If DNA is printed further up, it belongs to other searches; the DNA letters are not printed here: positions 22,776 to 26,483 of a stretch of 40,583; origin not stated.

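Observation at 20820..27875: NRPS module in which a dead canonical A domain is retained in front of a FAAL-like ligase and a PKS-type KR (C-A*-AL-KR-T)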

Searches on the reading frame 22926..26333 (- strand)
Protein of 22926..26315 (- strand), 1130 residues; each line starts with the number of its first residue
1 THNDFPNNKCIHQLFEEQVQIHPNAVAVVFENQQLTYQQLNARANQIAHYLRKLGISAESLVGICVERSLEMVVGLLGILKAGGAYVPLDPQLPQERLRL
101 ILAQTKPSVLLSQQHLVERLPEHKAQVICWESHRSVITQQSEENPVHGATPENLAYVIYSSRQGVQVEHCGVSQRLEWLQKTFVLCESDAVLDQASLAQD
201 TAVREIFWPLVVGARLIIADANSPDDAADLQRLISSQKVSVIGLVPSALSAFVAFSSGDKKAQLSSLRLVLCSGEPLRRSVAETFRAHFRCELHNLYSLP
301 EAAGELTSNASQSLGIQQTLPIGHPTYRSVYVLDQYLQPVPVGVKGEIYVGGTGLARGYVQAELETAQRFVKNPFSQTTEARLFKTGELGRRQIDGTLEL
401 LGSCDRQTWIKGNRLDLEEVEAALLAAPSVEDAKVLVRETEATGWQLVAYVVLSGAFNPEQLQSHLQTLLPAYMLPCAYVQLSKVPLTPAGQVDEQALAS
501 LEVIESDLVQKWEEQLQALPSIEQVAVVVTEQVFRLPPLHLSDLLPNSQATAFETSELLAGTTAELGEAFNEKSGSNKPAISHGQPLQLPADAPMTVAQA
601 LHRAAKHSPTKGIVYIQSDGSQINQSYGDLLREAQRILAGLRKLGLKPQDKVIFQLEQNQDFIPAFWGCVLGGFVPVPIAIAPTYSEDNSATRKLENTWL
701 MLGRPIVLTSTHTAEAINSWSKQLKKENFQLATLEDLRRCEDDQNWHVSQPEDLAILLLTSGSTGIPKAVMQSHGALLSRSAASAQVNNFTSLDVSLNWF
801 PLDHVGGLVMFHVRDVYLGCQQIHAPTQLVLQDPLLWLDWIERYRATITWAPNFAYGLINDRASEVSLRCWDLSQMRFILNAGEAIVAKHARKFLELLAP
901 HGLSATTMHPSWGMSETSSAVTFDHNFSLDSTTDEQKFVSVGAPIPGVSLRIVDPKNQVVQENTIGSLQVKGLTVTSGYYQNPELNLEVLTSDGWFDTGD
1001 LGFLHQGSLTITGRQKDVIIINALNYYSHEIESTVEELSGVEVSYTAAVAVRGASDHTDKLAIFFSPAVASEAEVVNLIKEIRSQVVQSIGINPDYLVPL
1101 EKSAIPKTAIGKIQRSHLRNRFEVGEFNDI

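Call 18: find_homologous_proteins(query=window:23000-26333:-, max_evalue=1e-30)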
Query window:23000-26333:- (1111 aa): 7999 proteins with E <= 1e-30 among 8000 candidates; the best 120 are listed.
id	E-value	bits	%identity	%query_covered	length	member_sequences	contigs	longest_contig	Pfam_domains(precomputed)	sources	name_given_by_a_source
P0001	0.0e+0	1728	71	99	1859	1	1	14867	PF08659.17,PF21394.4,PF00550.32,PF00501.35,PF13193.13,PF00106.32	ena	-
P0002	0.0e+0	1629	67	99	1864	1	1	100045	PF08659.17,PF21394.4,PF00550.32,PF00501.35,PF13193.13,PF00106.32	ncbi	-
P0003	0.0e+0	1627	67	100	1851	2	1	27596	PF08659.17,PF21394.4,PF00550.32,PF00501.35,PF13193.13,PF00106.32,PF23024.2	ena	-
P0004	0.0e+0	1514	69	91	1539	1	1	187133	PF08659.17,PF21394.4,PF00501.35,PF13193.13,PF00106.32,PF23024.2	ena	-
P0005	0.0e+0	1388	59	98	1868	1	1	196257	PF08659.17,PF21394.4,PF00550.32,PF13561.13,PF00501.35,PF13193.13,PF00106.32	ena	-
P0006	0.0e+0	1379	58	98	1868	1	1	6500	PF08659.17,PF21394.4,PF00550.32,PF00501.35,PF13193.13,PF00106.32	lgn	-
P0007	0.0e+0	1309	56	97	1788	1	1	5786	PF08659.17,PF21394.4,PF00550.32,PF00501.35,PF00106.32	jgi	jgi:amino acid adenylation domain-containing protein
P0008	0.0e+0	1236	69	73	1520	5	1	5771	PF08659.17,PF21394.4,PF16363.12,PF00550.32,PF00501.35,PF13193.13,PF00106.32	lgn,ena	-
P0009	0.0e+0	1213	52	100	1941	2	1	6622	PF08659.17,PF00668.26,PF21394.4,PF00550.32,PF00501.35,PF13193.13,PF00106.32,PF23024.2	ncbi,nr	ncbi:MAG: SDR family NAD(P)-dependent oxidoreductase, partial [Moorea sp. SIO3C2]|nr:SDR family NAD(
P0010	0.0e+0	1168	50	100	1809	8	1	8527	PF00668.26,PF21394.4,PF18563.7,PF00501.35,PF13193.13,PF23024.2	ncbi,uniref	ncbi:condensation domain-containing protein, partial [Moorena sp. SIO4A5]|uniref:condensation domain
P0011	0.0e+0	1165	72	67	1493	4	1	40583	PF08659.17,PF21394.4,PF00550.32,PF13561.13,PF18563.7,PF00501.35,PF13193.13,PF00106.32,PF23024.2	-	-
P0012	0.0e+0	1096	58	56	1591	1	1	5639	PF00668.26,PF00550.32,PF00501.35,PF23024.2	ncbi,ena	-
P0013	7.9e-293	993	56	47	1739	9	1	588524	PF00668.26,PF00550.32,PF00501.35,PF13193.13,PF23024.2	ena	-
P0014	1.9e-251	856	45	49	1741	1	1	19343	PF00668.26,PF00550.32,PF00501.35,PF13193.13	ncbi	ncbi:MAG: amino acid adenylation domain-containing protein, partial [Nostoc sp.]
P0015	5.3e-249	847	47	46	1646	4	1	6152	PF00668.26,PF00550.32,PF00501.35,PF13193.13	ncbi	ncbi:MAG TPA: amino acid adenylation domain-containing protein, partial [Pyrinomonadaceae bacterium]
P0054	5.2e-223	761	64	52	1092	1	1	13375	PF00668.26,PF18563.7,PF00501.35,PF13193.13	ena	-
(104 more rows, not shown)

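Call 19: find_encoding_contigs(protein=P0011, flank=10000, max_places=6)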
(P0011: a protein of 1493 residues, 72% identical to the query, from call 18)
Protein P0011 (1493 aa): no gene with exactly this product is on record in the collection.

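Call 20: find_encoding_contigs(protein=P0002, flank=10000, max_places=3)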
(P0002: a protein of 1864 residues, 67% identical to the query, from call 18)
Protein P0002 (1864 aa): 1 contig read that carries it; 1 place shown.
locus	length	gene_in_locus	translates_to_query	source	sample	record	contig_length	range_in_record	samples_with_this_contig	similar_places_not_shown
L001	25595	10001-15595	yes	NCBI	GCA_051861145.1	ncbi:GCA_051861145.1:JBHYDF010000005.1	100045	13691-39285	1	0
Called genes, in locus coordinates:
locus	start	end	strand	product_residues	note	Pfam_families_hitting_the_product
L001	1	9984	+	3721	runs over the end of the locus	PF00668:Condensation, PF00501:AMP-binding, PF13193:AMP-binding_C, PF00550:PP-binding, PF00668:Condensation, PF00501:AMP-binding, PF13193:AMP-binding_C, PF00550:PP-binding, +6 more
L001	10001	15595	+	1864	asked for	PF00501:AMP-binding, PF13193:AMP-binding_C (weak), PF00501:AMP-binding, PF21394:Beta-ketacyl_N, PF00106:adh_short, PF08659:KR, PF00550:PP-binding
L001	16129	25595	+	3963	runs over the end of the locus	PF00668:Condensation, PF00501:AMP-binding, PF13193:AMP-binding_C, PF00550:PP-binding, PF00668:Condensation, PF00668:Condensation, PF00501:AMP-binding, PF13193:AMP-binding_C, +8 more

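Call 21: find_related_loci(query=window:23000-26333:-, collection=genome_contigs, flank=10000)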
Query window:23000-26333:- (1111 aa) in genome_contigs; peptide patterns used: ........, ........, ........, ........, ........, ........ (x = any residue, [..] = any of these).
56 stretches matched a pattern; 8 encode a relative of the query (tblastn E <= 1e-3); 8 distinct loci.
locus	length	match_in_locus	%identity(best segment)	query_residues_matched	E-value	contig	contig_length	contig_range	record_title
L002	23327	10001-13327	77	1-1111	0e+0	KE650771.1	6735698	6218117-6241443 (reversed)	Fischerella sp. PCC 9431 genomic scaffold Fis9431DRAFT_Scaffold1.2, whole genome shotgun sequence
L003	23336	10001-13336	72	1-1111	0e+0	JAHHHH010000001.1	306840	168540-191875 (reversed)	MAG: Iphinoe sp. HA4291-MV1 scaffold_54_c1, whole genome shotgun sequence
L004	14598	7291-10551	52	1-1111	0e+0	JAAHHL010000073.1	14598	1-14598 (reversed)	MAG: Caldora sp. SIO3E6 3E6_NODE_73, whole genome shotgun sequence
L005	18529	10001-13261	52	1-1111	0e+0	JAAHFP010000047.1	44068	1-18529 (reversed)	MAG: Symploca sp. SIO1C2 1C2_NODE_47, whole genome shotgun sequence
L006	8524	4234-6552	53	336-1111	0e+0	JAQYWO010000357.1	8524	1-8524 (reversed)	MAG: Rhizonema sp. PD37 Dictyo3444_NODE_377_length_8524_cov_21.4434, whole genome shotgun sequence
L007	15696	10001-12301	50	336-1111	0e+0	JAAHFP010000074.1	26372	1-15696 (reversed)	MAG: Symploca sp. SIO1C2 1C2_NODE_74, whole genome shotgun sequence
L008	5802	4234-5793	51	336-865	7e-169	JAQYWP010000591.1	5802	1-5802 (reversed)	MAG: Rhizonema sp. PD38 Dictyo3468_NODE_740_length_5802_cov_10.3015, whole genome shotgun sequence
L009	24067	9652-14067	40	13-1048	4e-97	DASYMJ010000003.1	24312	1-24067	MAG TPA_asm: Thermoanaerobaculia bacterium isolate SMAG_U4372 k141_2783980, whole genome shotgun sequence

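Call 24: search_protein_families(library=pfam, proteins=[L002:28-2049:+, L002:2520-8465:+, L002:8462-15508:+, L002:15653-20233:+], max_evalue=0.00001)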
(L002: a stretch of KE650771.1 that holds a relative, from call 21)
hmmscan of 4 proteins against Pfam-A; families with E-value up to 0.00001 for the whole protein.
L002:28-2049:+ (673 aa): 4 families
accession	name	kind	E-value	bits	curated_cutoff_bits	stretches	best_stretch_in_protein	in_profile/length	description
PF00501.34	AMP-binding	-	7.5e-69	232.8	29.9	1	8-384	19-384/384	AMP-binding enzyme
PF00550.31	PP-binding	-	2.7e-13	50.4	20.8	1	592-657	2-67/67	Phosphopantetheine attachment site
PF23024.1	AMP-dom_DIP2-like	-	8.5e-11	42.3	27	1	428-540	2-106/110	Disco-interacting protein 2-like, AMP domain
PF24919.1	Mug62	-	4.9e-06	26.7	27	1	437-541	33-149/164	Meiotically up-regulated gene 62 protein-like domain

L002:2520-8465:+ (1981 aa): 19 families
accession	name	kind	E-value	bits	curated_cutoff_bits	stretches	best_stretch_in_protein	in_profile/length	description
PF00109.32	ketoacyl-synt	-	2.4e-90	303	20.8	1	4-247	2-252/252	Beta-ketoacyl synthase, N-terminal domain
PF00698.26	Acyl_transf_1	-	5.1e-67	227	32.7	1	556-871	2-317/319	Acyl transferase domain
PF08659.16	KR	-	1.5e-66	224.2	22.6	1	1597-1774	1-179/180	KR domain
PF02801.28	Ketoacyl-synt_C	-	8.1e-46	155.3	20.8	1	255-372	1-118/119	Beta-ketoacyl synthase, C-terminal domain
PF22621.2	CurL-like_PKS_C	-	1.3e-24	86.4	27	1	466-529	1-64/64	CurL-like, PKS C-terminal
PF08242.18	Methyltransf_12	-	1.3e-22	80.7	30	1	1192-1292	1-98/98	Methyltransferase domain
PF16197.11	KAsynt_C_assoc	-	2.2e-17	63.9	33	1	375-514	1-107/111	Ketoacyl-synthetase C-terminal extension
PF13489.12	Methyltransf_23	-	1.2e-15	58.1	27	1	1174-1347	11-163/164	Methyltransferase domain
PF00106.31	adh_short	-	3.7e-15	56.4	26.6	1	1599-1755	3-160/195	short chain dehydrogenase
PF22336.2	RhiE-like_linker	-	8.2e-14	51.8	27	1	470-534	2-65/67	RhiE-like, KS-MAT linker domain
PF18558.8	HTH_51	-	1.9e-12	47.2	50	1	1023-1093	21-88/88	Methyltransferase, Helix-turn-helix domain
PF13649.12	Methyltransf_25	-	2e-12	48.1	27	1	1191-1290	1-97/97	Methyltransferase domain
PF08241.18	Methyltransf_11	-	2e-12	48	21.2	1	1192-1293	1-94/95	Methyltransferase domain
PF00550.31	PP-binding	-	2.7e-12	47.2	20.8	1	1884-1944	3-63/67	Phosphopantetheine attachment site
PF13561.12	adh_short_C2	-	1.3e-11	45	27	1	1606-1720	6-117/236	Enoyl-(Acyl carrier protein) reductase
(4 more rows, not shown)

L002:8462-15508:+ (2348 aa): 9 families
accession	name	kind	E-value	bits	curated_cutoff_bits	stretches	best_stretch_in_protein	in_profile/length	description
PF00501.34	AMP-binding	-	5.1e-112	374.9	29.9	2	534-879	1-384/384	AMP-binding enzyme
PF00668.25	Condensation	-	1.3e-104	350.9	30.6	1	60-514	3-456/456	Condensation domain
PF08659.16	KR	-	3.7e-29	102.4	22.6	1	1904-2108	1-180/180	KR domain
PF21394.3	Beta-ketacyl_N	-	1.4e-19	70.8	26.9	1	1706-1850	21-155/170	Beta-ketoacyl synthase-like, N-terminal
PF00550.31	PP-binding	-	3.9e-16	59.5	20.8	1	2252-2313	2-65/67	Phosphopantetheine attachment site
PF18563.6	TubC_N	-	1.8e-15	57.2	26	1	5-53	3-51/52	TubC N-terminal docking domain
PF13193.12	AMP-binding_C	-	5e-10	40.6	24.5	1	938-1010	1-75/76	AMP-binding enzyme C-terminal domain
PF00106.31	adh_short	-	1.1e-07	32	26.6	1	1906-2080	3-153/195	short chain dehydrogenase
PF23024.1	AMP-dom_DIP2-like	-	3.2e-07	30.8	27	1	1534-1644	2-105/110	Disco-interacting protein 2-like, AMP domain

L002:15653-20233:+ (1526 aa): 9 families
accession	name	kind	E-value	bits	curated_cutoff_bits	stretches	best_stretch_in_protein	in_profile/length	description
PF00668.25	Condensation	-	4.4e-123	411.8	30.6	1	44-488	4-456/456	Condensation domain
PF00501.34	AMP-binding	-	1.2e-89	301.3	29.9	1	508-848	1-384/384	AMP-binding enzyme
PF08242.18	Methyltransf_12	-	4.7e-15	56.5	30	1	1023-1122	1-98/98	Methyltransferase domain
PF13649.12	Methyltransf_25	-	7.8e-13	49.4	27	1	1022-1120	1-97/97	Methyltransferase domain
PF00550.31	PP-binding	-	9e-13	48.7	20.8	1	1425-1489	1-67/67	Phosphopantetheine attachment site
PF13193.12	AMP-binding_C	-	2.5e-11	44.8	24.5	0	907-959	1-52/76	AMP-binding enzyme C-terminal domain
PF08241.18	Methyltransf_11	-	1.4e-10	42.1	21.2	1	1023-1123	1-94/95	Methyltransferase domain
PF13489.12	Methyltransf_23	-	7.3e-10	39.3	27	1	1004-1129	6-121/164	Methyltransferase domain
PF13847.12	Methyltransf_31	-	2.9e-09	37.2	27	1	1020-1141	5-123/145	Methyltransferase domain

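Call 25: search_protein_families(library=pfam, proteins=[L003:92-8434:+, L003:8438-15517:+, L003:15704-19861:+, L003:20154-21782:-], max_evalue=0.00001)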
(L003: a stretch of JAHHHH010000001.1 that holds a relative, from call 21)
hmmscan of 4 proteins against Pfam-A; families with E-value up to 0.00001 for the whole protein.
L003:92-8434:+ (2780 aa): 8 families
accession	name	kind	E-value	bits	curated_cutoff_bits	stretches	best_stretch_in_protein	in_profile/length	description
PF00668.25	Condensation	-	2e-242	805.2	30.6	2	229-674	4-456/456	Condensation domain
PF00501.34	AMP-binding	-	2.4e-177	589.9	29.9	2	694-1042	1-384/384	AMP-binding enzyme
PF00550.31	PP-binding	-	2.4e-54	181.9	20.8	3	2695-2757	2-66/67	Phosphopantetheine attachment site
PF13193.12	AMP-binding_C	-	1.9e-43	147.7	24.5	2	39-114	1-76/76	AMP-binding enzyme C-terminal domain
PF08242.18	Methyltransf_12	-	2.8e-11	44.4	30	1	2276-2374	1-97/98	Methyltransferase domain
PF13649.12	Methyltransf_25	-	1.9e-09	38.5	27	1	2276-2355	2-80/97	Methyltransferase domain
PF08241.18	Methyltransf_11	-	2.4e-07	31.7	21.2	1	2276-2360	1-81/95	Methyltransferase domain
PF13847.12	Methyltransf_31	-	1.5e-06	28.4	27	1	2274-2391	6-120/145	Methyltransferase domain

L003:8438-15517:+ (2359 aa): 9 families
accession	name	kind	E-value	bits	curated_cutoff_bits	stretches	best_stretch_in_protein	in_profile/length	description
PF00501.34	AMP-binding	-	2.2e-127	425.5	29.9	2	542-888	1-384/384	AMP-binding enzyme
PF00668.25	Condensation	-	2.5e-119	399.4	30.6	1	75-522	3-456/456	Condensation domain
PF08659.16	KR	-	1e-27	97.7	22.6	1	1915-2119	1-180/180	KR domain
PF21394.3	Beta-ketacyl_N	-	2e-20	73.6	26.9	1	1719-1866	23-160/170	Beta-ketoacyl synthase-like, N-terminal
PF18563.6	TubC_N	-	5.4e-18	65.3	26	1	7-56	3-52/52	TubC N-terminal docking domain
PF00550.31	PP-binding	-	1.3e-15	57.8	20.8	1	2263-2324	2-65/67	Phosphopantetheine attachment site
PF13193.12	AMP-binding_C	-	1e-08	36.4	24.5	1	947-1019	1-75/76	AMP-binding enzyme C-terminal domain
PF23024.1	AMP-dom_DIP2-like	-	1.5e-07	31.9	27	1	1545-1655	2-105/110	Disco-interacting protein 2-like, AMP domain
PF00106.31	adh_short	-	1.6e-07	31.5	26.6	1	1918-2091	4-153/195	short chain dehydrogenase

L003:15704-19861:+ (1385 aa): 5 families
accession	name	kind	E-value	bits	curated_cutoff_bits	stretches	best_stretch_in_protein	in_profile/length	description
PF00668.25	Condensation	-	1.1e-122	410.5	30.6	1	45-488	5-456/456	Condensation domain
PF00501.34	AMP-binding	-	6.4e-98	328.5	29.9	1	508-856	1-384/384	AMP-binding enzyme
PF00975.26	Thioesterase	-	1.3e-34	120.8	26.4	1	1109-1365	1-222/226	Thioesterase domain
PF00550.31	PP-binding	-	3.4e-18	66.1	20.8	1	1023-1085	1-65/67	Phosphopantetheine attachment site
PF13193.12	AMP-binding_C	-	8.4e-16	59.1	24.5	1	919-994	1-76/76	AMP-binding enzyme C-terminal domain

L003:20154-21782:- (542 aa): 3 families
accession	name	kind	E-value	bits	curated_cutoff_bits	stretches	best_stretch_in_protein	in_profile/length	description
PF00682.25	HMGL-like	-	9.6e-93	310.8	29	1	10-292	2-260/260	HMGL-like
PF08502.15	LeuA_dimer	-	3.8e-35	121.1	24.9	1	388-520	1-131/131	LeuA allosteric (dimerisation) domain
PF22617.1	HCS_D2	-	1.2e-30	106.1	27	1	306-387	1-82/82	Homocitrate synthase post-HMGL domain-like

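Call 44: find_encoding_contigs(protein=P0123, flank=10000, max_places=4)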
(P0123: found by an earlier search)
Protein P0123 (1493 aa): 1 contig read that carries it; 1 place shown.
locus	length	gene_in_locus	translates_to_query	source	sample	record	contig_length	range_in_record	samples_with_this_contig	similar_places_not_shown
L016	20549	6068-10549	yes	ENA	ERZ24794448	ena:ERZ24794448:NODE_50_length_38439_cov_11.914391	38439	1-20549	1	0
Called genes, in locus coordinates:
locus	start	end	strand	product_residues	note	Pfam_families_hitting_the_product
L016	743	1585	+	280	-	PF05368:NmrA, PF00106:adh_short (weak), PF01073:3Beta_HSD (faint), PF01370:Epimerase (weak), PF13460:NAD_binding_10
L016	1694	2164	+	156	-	PF01625:PMSR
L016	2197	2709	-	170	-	-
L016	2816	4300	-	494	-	PF00083:Sugar_tr, PF07690:MFS_1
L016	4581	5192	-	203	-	PF16925:TetR_C_13 (faint), PF00440:TetR_N, PF16859:TetR_C_11, PF14246:TetR_C_7 (weak)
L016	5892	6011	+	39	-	-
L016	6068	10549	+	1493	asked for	PF18563:TubC_N, PF13193:AMP-binding_C, PF00501:AMP-binding, PF21394:Beta-ketacyl_N, PF00106:adh_short, PF08659:KR, PF13561:adh_short_C2 (weak), PF00550:PP-binding, +1 more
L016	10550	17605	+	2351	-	PF00668:Condensation, PF18563:TubC_N, PF00501:AMP-binding, PF00501:AMP-binding, PF21394:Beta-ketacyl_N, PF00106:adh_short, PF08659:KR, PF00550:PP-binding, +1 more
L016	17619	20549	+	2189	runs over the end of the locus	PF00668:Condensation, PF00501:AMP-binding, PF13193:AMP-binding_C, PF00550:PP-binding, PF00668:Condensation, PF00501:AMP-binding, PF13193:AMP-binding_C, PF00550:PP-binding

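Call 51: find_encoding_contigs(protein=P0054, flank=10000, max_places=3)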
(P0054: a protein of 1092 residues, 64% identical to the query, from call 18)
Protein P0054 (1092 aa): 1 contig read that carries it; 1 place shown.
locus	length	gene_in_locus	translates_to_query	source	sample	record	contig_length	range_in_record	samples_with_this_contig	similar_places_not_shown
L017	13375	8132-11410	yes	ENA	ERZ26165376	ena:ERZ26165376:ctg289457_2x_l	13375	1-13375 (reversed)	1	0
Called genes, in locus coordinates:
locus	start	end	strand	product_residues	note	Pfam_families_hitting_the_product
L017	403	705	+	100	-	PF00109:ketoacyl-synt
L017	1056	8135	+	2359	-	PF00109:ketoacyl-synt, PF02801:Ketoacyl-synt_C, PF16197:KAsynt_C_assoc, PF22336:RhiE-like_linker, PF22621:CurL-like_PKS_C, PF00698:Acyl_transf_1, PF21089:PKS_DH_N, PF14765:PS-DH, +16 more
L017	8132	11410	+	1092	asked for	PF18563:TubC_N, PF00668:Condensation, PF00501:AMP-binding, PF13193:AMP-binding_C (faint)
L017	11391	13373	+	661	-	?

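Call 63: search_protein_representatives(protein=window:22926-26315:-)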
Query: 1130 residues. Proteins with E-value up to 0.001 (for the whole library): 245143; up to 1e-10: 171716; up to 1e-30: 96761. The best 150 are listed.
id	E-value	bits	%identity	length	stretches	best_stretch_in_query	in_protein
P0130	0.0e+00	1830.5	37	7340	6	5-499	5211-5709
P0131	0.0e+00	1812.3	38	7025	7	1-502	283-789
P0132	0.0e+00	1765.1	40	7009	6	2-502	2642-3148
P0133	0.0e+00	1762.6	37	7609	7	4-499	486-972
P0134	0.0e+00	1756.5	33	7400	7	4-539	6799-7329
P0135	0.0e+00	1755.3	42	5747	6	3-538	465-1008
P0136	0.0e+00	1749.8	37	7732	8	6-545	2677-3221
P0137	0.0e+00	1745.2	40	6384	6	6-499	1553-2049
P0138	0.0e+00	1717.1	37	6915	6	2-502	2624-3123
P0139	0.0e+00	1710.9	42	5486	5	1-502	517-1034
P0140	0.0e+00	1692.1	36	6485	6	1-499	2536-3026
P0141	0.0e+00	1691.6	36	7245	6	4-499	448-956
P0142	0.0e+00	1674.9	38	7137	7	3-501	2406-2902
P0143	0.0e+00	1672.1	35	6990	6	343-1129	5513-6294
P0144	0.0e+00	1645.0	36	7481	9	14-500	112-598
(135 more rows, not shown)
